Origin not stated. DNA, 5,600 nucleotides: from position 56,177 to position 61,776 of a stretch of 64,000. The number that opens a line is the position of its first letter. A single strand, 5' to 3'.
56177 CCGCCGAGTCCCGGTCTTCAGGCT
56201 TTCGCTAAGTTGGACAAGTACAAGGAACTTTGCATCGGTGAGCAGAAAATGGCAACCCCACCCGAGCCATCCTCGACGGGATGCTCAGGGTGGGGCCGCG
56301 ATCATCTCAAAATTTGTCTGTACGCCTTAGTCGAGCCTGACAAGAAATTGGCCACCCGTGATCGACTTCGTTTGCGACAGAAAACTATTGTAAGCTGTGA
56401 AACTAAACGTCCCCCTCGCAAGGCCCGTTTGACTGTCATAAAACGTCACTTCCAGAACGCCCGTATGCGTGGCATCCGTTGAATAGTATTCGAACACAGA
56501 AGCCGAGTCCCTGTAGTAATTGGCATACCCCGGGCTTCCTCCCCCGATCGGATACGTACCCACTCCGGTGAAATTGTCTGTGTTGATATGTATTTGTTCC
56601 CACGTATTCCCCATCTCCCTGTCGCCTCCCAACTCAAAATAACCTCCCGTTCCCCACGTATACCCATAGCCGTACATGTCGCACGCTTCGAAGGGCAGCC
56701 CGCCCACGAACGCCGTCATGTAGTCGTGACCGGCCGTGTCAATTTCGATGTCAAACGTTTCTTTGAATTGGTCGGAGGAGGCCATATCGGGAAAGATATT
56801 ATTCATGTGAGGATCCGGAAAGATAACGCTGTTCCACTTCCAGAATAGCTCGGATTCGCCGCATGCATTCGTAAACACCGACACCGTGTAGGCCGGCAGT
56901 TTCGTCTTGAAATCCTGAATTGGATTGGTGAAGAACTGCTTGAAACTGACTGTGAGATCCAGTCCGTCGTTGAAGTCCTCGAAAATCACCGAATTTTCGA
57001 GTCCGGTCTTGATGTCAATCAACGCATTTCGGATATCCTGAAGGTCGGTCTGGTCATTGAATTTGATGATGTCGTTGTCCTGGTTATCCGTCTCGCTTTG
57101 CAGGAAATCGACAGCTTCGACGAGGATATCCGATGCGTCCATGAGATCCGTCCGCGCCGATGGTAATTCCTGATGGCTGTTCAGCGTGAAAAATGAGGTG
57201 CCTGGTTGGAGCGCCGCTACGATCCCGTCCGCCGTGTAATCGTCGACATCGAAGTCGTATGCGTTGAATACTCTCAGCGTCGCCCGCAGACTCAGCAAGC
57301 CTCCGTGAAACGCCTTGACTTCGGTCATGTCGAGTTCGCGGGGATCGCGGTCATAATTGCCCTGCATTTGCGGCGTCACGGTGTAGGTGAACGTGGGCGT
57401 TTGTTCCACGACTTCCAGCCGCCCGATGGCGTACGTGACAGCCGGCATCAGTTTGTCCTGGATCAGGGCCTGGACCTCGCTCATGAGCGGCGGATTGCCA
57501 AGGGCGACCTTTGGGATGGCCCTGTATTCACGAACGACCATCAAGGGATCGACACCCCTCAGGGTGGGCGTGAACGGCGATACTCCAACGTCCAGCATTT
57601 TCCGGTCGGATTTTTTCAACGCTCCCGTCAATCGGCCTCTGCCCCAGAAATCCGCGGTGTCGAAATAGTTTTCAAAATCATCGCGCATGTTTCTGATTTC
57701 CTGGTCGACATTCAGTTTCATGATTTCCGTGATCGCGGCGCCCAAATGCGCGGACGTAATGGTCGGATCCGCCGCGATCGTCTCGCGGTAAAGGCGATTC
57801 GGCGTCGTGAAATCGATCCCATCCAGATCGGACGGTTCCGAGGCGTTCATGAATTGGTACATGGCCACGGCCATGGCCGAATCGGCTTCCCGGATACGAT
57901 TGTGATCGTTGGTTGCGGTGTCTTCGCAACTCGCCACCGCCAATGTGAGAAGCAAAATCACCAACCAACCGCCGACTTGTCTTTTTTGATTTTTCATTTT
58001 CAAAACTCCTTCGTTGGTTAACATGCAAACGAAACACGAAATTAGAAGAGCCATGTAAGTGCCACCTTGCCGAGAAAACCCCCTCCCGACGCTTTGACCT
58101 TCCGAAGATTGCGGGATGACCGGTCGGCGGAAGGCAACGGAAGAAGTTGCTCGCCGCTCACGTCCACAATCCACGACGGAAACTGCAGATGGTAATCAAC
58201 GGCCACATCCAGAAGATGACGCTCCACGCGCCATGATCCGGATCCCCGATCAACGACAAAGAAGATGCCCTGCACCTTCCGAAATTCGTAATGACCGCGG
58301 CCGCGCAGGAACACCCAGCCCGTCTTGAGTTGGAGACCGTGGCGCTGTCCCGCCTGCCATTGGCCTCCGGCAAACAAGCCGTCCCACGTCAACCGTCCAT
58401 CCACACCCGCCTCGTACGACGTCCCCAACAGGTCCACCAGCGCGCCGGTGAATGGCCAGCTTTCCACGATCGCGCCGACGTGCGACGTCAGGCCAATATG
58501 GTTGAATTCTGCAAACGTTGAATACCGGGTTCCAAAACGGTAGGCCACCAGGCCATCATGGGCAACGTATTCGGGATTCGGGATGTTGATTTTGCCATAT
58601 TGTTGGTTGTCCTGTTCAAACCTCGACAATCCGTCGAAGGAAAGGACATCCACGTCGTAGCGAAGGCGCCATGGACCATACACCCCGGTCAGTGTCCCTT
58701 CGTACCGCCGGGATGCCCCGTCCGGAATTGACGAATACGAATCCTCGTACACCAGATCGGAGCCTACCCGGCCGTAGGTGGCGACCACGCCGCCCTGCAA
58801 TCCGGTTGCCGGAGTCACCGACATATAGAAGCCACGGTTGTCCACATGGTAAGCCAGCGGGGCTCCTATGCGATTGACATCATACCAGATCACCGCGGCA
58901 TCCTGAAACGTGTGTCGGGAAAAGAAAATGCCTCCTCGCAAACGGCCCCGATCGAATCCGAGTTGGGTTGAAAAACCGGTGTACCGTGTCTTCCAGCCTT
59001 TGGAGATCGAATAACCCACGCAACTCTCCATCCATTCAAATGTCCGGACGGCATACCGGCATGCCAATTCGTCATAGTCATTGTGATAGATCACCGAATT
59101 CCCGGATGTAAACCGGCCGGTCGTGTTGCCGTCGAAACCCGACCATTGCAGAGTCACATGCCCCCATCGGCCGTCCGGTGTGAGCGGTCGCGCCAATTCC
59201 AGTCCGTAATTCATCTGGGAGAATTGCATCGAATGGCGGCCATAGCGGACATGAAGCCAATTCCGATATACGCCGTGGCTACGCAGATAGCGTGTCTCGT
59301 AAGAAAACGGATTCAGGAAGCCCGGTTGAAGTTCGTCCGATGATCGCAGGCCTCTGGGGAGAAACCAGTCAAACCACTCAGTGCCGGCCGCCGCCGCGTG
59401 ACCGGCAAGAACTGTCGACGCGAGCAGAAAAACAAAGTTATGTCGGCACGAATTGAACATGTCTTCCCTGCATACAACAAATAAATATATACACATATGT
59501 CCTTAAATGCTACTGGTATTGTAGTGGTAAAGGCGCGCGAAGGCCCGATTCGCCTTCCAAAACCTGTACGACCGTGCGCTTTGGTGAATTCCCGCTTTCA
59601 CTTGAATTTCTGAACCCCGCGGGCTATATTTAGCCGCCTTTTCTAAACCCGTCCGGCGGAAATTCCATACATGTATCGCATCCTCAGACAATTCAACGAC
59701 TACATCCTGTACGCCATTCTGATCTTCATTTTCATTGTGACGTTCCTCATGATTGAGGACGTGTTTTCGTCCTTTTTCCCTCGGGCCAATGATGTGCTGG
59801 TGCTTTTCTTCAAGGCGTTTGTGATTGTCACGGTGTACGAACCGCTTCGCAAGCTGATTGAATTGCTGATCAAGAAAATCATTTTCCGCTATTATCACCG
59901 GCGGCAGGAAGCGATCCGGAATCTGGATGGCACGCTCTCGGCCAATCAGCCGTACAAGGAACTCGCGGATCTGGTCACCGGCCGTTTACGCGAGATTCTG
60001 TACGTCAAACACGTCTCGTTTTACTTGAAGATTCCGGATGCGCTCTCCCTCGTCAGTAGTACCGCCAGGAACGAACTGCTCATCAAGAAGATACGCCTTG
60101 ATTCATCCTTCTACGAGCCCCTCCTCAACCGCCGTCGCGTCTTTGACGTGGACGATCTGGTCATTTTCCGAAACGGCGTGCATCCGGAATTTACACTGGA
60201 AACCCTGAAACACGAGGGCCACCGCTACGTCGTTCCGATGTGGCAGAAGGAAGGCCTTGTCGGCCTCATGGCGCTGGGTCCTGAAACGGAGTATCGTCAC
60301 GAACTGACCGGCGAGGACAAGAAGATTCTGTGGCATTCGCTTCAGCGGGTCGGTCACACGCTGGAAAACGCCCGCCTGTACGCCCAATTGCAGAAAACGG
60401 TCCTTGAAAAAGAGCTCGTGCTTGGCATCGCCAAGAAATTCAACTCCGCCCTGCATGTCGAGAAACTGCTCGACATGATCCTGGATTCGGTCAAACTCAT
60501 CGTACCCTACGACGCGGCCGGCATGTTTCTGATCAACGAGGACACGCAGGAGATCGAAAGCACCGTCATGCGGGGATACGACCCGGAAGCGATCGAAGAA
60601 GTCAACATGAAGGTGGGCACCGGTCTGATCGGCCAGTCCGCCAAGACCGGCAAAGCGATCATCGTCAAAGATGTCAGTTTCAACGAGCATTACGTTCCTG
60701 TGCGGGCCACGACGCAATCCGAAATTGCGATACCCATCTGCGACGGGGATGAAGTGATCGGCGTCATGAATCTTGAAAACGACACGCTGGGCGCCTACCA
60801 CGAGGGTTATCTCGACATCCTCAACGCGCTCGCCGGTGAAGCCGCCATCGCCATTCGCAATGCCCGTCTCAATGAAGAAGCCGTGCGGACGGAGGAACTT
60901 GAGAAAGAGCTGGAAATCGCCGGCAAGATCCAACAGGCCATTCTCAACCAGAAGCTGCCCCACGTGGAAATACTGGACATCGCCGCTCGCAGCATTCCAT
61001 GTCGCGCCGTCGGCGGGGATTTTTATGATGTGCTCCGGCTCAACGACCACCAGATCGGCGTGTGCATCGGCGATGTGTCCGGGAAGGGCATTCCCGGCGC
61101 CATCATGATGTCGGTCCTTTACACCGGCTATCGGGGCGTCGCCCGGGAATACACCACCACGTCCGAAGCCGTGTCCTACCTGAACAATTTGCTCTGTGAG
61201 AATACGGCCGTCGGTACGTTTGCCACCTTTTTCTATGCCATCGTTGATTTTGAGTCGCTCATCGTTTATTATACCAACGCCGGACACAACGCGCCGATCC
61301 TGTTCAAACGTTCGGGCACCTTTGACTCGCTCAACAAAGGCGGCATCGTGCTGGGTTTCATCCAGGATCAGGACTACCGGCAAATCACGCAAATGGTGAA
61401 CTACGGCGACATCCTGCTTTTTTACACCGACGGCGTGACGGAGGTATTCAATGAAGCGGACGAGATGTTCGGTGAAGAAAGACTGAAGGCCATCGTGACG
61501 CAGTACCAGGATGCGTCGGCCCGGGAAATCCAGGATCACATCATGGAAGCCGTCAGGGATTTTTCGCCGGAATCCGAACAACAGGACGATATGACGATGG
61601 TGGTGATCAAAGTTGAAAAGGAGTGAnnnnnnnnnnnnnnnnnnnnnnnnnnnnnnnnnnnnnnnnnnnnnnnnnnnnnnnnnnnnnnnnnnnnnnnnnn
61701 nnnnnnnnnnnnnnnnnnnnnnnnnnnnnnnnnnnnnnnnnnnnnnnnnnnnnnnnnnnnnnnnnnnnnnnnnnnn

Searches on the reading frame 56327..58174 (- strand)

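Call 39: search_protein_families(library=pfam, proteins=[window:56327-58174:-], max_evalue=0.00001)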
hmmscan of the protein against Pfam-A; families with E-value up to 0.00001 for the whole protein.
window:56327-58174:- (615 aa): 1 family
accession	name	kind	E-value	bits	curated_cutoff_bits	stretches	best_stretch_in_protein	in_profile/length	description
PF19765.4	DUF6252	-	2.6e-06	28.1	27.2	1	524-610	36-120/124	Family of unknown function (DUF6252)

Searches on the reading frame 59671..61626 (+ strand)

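Call 39: search_protein_families(library=pfam, proteins=[window:59671-61626:+], max_evalue=0.00001)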
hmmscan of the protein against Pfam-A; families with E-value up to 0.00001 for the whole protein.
window:59671-61626:+ (651 aa): 4 families
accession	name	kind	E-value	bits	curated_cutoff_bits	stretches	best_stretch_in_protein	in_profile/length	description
PF07228.17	SpoIIE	-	2.5e-46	158.5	25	1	459-648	2-191/192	Stage II sporulation protein E (SpoIIE)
PF13185.12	GAF_2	-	6.4e-19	68.9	28.6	1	262-395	3-135/136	GAF domain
PF01590.32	GAF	-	9.4e-18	65.5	22.4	1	263-395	2-133/133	GAF domain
PF13492.12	GAF_3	-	6.6e-10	39.9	27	1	263-397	2-129/129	GAF domain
